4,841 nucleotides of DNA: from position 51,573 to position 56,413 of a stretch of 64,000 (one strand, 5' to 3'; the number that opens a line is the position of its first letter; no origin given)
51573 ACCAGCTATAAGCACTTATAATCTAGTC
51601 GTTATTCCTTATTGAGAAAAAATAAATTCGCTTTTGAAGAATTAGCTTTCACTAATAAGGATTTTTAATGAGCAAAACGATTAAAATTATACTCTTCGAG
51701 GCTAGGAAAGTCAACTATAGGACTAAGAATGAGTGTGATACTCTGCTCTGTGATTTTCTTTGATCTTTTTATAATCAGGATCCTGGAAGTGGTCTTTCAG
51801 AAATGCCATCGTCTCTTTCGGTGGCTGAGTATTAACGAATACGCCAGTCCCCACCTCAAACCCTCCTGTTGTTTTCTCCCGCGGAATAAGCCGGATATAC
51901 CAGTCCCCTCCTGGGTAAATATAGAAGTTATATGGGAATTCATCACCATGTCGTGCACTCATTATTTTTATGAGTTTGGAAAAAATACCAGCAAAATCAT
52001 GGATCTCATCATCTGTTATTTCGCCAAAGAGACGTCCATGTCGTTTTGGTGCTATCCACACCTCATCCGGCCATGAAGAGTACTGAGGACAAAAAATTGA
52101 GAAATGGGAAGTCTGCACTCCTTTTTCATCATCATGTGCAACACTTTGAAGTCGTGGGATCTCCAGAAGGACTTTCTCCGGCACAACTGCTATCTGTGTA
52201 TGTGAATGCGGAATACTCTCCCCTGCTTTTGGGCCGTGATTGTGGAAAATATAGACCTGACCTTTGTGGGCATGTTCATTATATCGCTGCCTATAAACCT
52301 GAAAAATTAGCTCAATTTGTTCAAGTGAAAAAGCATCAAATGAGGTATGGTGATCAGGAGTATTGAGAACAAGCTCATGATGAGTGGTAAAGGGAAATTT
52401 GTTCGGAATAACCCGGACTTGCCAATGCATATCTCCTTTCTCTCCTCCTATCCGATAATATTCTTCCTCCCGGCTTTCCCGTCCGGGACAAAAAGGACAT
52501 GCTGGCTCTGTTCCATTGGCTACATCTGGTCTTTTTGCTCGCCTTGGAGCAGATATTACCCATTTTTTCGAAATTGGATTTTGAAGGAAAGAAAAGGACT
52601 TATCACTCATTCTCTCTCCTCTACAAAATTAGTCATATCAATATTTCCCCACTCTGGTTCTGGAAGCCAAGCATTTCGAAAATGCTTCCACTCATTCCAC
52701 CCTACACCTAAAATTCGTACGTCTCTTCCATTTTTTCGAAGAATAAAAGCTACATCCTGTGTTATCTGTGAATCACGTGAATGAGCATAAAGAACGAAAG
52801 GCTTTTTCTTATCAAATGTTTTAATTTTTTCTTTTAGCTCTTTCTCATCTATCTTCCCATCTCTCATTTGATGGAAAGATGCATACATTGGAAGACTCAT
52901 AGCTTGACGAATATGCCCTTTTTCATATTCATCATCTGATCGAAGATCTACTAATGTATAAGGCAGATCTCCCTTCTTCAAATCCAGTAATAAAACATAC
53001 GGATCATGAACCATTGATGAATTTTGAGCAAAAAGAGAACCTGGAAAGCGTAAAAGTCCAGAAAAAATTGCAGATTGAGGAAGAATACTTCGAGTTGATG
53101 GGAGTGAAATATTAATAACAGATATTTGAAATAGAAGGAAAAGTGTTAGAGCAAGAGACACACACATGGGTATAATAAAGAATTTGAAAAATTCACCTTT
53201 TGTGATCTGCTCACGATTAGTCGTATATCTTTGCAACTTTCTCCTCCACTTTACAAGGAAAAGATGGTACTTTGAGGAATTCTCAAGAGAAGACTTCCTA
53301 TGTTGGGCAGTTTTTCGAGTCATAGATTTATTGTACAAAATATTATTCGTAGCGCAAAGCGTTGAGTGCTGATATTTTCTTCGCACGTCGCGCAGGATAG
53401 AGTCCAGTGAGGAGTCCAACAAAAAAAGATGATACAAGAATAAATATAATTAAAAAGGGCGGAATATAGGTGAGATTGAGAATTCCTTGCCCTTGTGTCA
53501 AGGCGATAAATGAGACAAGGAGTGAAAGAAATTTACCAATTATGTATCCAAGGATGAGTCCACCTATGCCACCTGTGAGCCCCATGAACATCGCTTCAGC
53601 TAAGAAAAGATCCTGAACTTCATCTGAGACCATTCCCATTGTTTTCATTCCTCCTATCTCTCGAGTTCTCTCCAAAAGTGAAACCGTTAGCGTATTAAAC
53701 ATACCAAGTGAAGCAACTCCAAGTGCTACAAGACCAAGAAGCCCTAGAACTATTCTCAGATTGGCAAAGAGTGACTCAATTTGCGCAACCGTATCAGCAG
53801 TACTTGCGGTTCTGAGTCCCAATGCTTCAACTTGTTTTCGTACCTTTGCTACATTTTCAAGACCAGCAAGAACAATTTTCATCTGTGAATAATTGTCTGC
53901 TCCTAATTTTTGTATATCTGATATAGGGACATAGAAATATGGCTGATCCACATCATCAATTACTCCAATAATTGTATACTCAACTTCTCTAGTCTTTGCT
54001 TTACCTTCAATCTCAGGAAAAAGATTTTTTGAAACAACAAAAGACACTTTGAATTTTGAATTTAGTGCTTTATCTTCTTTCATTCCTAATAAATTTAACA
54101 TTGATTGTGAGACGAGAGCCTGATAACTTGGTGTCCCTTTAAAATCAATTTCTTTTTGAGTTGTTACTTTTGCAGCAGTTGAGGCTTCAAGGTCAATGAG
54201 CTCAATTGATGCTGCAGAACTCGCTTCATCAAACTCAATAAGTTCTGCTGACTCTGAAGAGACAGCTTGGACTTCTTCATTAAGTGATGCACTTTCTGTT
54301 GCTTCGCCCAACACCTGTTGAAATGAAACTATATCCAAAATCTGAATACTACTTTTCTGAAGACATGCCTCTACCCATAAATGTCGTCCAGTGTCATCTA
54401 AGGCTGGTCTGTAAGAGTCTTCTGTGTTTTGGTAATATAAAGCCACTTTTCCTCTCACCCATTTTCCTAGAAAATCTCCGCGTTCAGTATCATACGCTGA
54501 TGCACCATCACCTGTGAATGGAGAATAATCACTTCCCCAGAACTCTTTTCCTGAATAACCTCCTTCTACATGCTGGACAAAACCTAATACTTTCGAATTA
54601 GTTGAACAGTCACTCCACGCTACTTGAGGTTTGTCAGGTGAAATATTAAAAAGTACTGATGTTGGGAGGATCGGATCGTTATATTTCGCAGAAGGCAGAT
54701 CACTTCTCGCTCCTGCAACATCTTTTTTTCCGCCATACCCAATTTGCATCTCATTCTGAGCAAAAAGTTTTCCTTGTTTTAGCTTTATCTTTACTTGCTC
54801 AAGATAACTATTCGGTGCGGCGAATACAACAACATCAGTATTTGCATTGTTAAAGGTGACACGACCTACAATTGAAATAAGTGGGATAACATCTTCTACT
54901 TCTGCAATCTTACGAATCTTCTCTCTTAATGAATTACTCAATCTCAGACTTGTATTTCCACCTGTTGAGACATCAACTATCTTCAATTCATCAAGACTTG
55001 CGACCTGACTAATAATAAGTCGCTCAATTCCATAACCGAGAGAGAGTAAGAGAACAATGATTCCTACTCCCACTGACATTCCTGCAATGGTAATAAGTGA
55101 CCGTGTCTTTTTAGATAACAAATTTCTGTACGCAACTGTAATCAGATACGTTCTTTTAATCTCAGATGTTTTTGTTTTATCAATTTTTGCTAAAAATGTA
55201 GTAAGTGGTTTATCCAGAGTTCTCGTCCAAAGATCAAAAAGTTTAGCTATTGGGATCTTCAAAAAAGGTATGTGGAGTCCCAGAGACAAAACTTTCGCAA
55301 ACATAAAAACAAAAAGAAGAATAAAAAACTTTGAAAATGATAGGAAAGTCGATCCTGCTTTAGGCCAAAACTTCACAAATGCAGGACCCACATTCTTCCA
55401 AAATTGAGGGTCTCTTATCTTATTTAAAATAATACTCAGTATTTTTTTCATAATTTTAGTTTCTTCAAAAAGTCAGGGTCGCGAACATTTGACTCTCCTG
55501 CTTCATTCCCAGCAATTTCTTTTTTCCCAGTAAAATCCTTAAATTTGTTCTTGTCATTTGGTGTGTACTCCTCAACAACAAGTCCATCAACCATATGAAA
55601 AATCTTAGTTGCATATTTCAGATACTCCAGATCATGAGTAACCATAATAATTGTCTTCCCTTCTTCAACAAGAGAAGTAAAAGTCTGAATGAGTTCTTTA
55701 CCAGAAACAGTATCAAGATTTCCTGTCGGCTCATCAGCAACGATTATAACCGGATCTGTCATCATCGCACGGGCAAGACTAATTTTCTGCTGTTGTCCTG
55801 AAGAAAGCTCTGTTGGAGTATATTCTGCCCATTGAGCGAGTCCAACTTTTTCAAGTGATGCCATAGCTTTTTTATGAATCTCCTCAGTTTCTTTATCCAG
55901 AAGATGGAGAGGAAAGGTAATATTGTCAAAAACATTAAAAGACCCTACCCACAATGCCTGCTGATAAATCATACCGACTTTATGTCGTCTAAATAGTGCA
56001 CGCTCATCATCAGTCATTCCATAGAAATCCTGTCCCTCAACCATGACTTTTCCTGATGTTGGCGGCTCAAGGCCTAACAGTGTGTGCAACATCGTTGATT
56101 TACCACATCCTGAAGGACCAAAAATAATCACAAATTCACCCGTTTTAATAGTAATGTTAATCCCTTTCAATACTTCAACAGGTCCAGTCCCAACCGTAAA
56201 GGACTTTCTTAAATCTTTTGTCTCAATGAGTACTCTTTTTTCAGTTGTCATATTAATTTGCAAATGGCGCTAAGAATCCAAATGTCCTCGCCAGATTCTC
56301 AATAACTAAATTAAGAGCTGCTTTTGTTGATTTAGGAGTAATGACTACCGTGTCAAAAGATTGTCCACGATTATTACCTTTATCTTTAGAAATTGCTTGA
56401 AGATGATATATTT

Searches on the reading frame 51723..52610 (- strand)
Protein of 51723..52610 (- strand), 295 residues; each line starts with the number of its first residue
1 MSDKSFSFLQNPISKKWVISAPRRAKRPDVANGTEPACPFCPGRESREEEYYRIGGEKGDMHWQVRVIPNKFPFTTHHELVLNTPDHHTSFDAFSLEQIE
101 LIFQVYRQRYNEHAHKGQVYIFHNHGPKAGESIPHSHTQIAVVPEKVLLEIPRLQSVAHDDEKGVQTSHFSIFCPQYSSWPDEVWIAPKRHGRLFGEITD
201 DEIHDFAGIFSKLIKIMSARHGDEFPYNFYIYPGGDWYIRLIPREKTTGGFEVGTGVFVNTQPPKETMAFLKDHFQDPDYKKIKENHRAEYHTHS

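Call 3: search_protein_families(library=pfam, proteins=[window:51723-52610:-], max_evalue=0.1)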
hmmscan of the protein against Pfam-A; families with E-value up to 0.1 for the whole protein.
window:51723-52610:- (295 aa): 6 families
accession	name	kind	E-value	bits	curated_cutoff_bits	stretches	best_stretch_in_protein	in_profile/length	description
PF16285.10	DUF4931_N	-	3.4e-08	34.1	24.1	1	25-141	7-119/124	Domain of unknown function (DUF4931) N-terminal domain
PF01087.27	GalP_UDP_transf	-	1.5e-06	29.2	22.1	1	79-140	113-177/184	Galactose-1-phosphate uridyl transferase, N-terminal domain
PF16268.10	DUF4921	-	0.0005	19.6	28.5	0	237-267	359-389/425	Domain of unknown function (DUF4921)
PF02744.22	GalP_UDP_tr_C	-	0.0043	17.2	29.2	1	139-227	22-95/165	Galactose-1-phosphate uridyl transferase, C-terminal domain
PF01230.28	HIT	-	0.0064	17.5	21.5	0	65-138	15-90/98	HIT domain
PF19327.4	Ap4A_phos_N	-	0.059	13.3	23.1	1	70-144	96-161/177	Ap4A phosphorylase N-terminal domain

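Call 48: find_related_loci(query=window:51723-52610:-, collection=genome_contigs, flank=10000)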
Query window:51723-52610:- (295 aa) in genome_contigs; peptide patterns used: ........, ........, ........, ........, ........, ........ (x = any residue, [..] = any of these).
145 stretches matched a pattern; 70 encode a relative of the query (tblastn E <= 1e-3); 70 distinct loci.
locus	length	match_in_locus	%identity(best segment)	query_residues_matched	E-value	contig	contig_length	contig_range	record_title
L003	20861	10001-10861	71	6-292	1e-145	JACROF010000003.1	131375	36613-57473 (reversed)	MAG: Candidatus Levyibacteriota bacterium isolate NC_groundwater_1954_Pr3_S-0.2um_39_3 scaffold_173066, whole genome sho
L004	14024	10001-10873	69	2-292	1e-143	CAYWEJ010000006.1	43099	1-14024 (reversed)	MAG TPA_asm: uncultured Gammaproteobacteria bacterium isolate SRP192515_co1_134 genome assembly, contig: NODE_677_length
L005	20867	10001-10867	70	1-292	8e-141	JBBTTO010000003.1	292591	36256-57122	MAG: Patescibacteria group bacterium isolate H52-bin062_1 H52_bin062_1_000000000003, whole genome shotgun sequence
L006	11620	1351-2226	65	6-292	3e-132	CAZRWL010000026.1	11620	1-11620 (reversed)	MAG TPA_asm: uncultured Gammaproteobacteria bacterium isolate SRP269290_co1_1073 genome assembly, contig: NODE_8424_leng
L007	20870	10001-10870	65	1-292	1e-131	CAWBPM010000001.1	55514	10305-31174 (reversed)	MAG: Candidatus Levybacteria bacterium isolate MFD01476.bin.1.72 genome assembly, contig: contig_138584, whole genome sh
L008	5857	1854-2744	62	1-292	2e-128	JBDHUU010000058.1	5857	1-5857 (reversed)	MAG: Candidatus Levyibacteriota bacterium isolate AS-MESO-3CA.208 NODE_55660_length_5857_cov_2.835467, whole genome shot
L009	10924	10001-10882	63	1-291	8e-127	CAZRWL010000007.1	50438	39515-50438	MAG TPA_asm: uncultured Gammaproteobacteria bacterium isolate SRP269290_co1_1073 genome assembly, contig: NODE_666_lengt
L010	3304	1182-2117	58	1-291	9e-131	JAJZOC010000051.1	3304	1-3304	MAG: bacterium isolate MAS4.bin4 NODE_39382_length_3304_cov_2.123387, whole genome shotgun sequence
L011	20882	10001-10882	62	1-291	2e-126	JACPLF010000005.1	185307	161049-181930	MAG: Candidatus Levyibacteriota bacterium isolate NC_groundwater_514_Ag_S-0.1um_37_12 S35_SO-1_scaffold_72991, whole gen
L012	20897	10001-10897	61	1-292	1e-125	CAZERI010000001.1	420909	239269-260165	MAG TPA_asm: uncultured Gammaproteobacteria bacterium isolate SRP278252_co1_729 genome assembly, contig: NODE_5_length_4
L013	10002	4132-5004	59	6-291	6e-125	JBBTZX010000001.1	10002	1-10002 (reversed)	MAG: Patescibacteria group bacterium isolate H14-bin027_1 H14_bin027_1_000000000001, whole genome shotgun sequence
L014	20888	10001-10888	60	6-292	2e-124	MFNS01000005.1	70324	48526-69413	MAG: Candidatus Levybacteria bacterium RIFCSPHIGHO2_01_FULL_40_16 rifcsphigho2_01_scaffold_490, whole genome shotgun seq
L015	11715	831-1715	60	1-292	1e-124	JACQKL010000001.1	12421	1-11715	MAG: Candidatus Levyibacteriota bacterium isolate NC_groundwater_1176_Ag_S-0.1um_36_263 S_p1_S3_coassembly_k141_53054, w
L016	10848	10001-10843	65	1-283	1e-123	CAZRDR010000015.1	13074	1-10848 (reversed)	MAG TPA_asm: uncultured Gammaproteobacteria bacterium isolate SRP135725_co2_727 genome assembly, contig: k141_4876683, w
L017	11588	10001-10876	59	1-291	2e-123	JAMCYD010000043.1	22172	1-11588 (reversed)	MAG: Patescibacteria group bacterium isolate FK_Sedi_B_Bin.369 NODE_7890_length_22172_cov_51.3933, whole genome shotgun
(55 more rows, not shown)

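Call 72: search_protein_families(library=pfam, proteins=[L003:11122-11940:+, L003:12187-12681:+, L003:14106-14756:+, L003:14894-15478:+, L003:15623-16336:+, L003:16504-17127:+, L005:11031-11492:+, L005:11911-12270:+, L005:12944-13306:+, L012:11074-11379:+], max_evalue=0.05)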
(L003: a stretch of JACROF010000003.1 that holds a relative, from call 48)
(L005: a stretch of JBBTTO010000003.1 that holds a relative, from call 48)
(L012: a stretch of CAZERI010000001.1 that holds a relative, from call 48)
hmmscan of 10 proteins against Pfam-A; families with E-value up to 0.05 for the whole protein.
L003:11122-11940:+ (272 aa): 0 families

L003:12187-12681:+ (164 aa): 0 families

L003:14106-14756:+ (216 aa): 0 families

L003:14894-15478:+ (194 aa): 0 families

L003:15623-16336:+ (237 aa): 0 families

L003:16504-17127:+ (207 aa): 0 families

L005:11031-11492:+ (153 aa): 0 families

L005:11911-12270:+ (119 aa): 0 families

L005:12944-13306:+ (120 aa): 0 families

L012:11074-11379:+ (101 aa): 0 families

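Call 73: search_protein_families(library=phrogs, proteins=[L003:11122-11940:+, L003:12187-12681:+, L003:14106-14756:+, L003:14894-15478:+, L003:15623-16336:+, L003:16504-17127:+, L005:11031-11492:+, L005:11911-12270:+, L005:12944-13306:+, L012:11074-11379:+], max_evalue=0.05)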
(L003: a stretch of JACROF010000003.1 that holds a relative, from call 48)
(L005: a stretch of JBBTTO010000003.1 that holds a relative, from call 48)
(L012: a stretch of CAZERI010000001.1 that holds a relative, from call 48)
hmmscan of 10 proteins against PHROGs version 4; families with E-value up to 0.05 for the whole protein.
L003:11122-11940:+ (272 aa): 0 families

L003:12187-12681:+ (164 aa): 0 families

L003:14106-14756:+ (216 aa): 1 family
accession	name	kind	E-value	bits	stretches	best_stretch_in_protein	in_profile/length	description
phrog_13082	-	unknown function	0.0088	17.3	1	150-174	19-43/53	-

L003:14894-15478:+ (194 aa): 1 family
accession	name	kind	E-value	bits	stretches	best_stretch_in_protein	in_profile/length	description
phrog_4254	-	unknown function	0.016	16.6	0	59-94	26-61/115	-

L003:15623-16336:+ (237 aa): 0 families

L003:16504-17127:+ (207 aa): 0 families

L005:11031-11492:+ (153 aa): 0 families

L005:11911-12270:+ (119 aa): 0 families

L005:12944-13306:+ (120 aa): 1 family
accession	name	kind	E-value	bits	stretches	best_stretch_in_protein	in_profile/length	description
phrog_1667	-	unknown function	0.034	15.7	1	17-69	35-86/133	-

L012:11074-11379:+ (101 aa): 0 families

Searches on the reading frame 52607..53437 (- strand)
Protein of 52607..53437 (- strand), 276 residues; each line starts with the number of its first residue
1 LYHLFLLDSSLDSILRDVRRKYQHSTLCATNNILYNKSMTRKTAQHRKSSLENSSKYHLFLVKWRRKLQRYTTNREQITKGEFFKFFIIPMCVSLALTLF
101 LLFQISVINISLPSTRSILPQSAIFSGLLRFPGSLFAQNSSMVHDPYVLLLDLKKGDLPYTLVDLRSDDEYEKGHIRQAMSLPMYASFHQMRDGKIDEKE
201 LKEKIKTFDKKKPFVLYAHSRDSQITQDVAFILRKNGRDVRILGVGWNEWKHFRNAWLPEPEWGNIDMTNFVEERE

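Call 3: search_protein_families(library=pfam, proteins=[window:52607-53437:-], max_evalue=0.1)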
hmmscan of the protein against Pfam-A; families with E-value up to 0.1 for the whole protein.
window:52607-53437:- (276 aa): 1 family
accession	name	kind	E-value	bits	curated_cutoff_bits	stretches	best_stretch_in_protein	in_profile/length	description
PF00581.25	Rhodanese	-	9.6e-15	55.3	22.2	1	156-251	10-100/102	Rhodanese-like domain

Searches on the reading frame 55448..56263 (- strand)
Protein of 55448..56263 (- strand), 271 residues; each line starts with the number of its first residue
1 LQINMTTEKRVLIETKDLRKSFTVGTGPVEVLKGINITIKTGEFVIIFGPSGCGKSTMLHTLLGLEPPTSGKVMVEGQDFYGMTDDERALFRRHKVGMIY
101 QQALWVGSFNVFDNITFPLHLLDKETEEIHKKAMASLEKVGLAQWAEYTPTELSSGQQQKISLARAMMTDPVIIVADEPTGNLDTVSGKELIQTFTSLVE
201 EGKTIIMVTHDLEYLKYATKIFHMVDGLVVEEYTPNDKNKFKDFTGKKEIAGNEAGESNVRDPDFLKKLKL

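Call 96: search_protein_families(library=pfam, proteins=[window:55448-56263:-], max_evalue=0.001)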
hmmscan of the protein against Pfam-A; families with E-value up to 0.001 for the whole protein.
window:55448-56263:- (271 aa): 3 families
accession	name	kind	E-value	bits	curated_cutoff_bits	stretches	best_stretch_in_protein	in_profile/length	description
PF00005.33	ABC_tran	-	9.3e-31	107.7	25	1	32-180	1-136/137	ABC transporter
PF13191.12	AAA_16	-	4.6e-05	24.4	32.6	1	41-218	23-147/167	AAA ATPase domain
PF03215.21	Rad17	-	0.00076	19.9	23.8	0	43-62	46-65/186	Rad17 P-loop domain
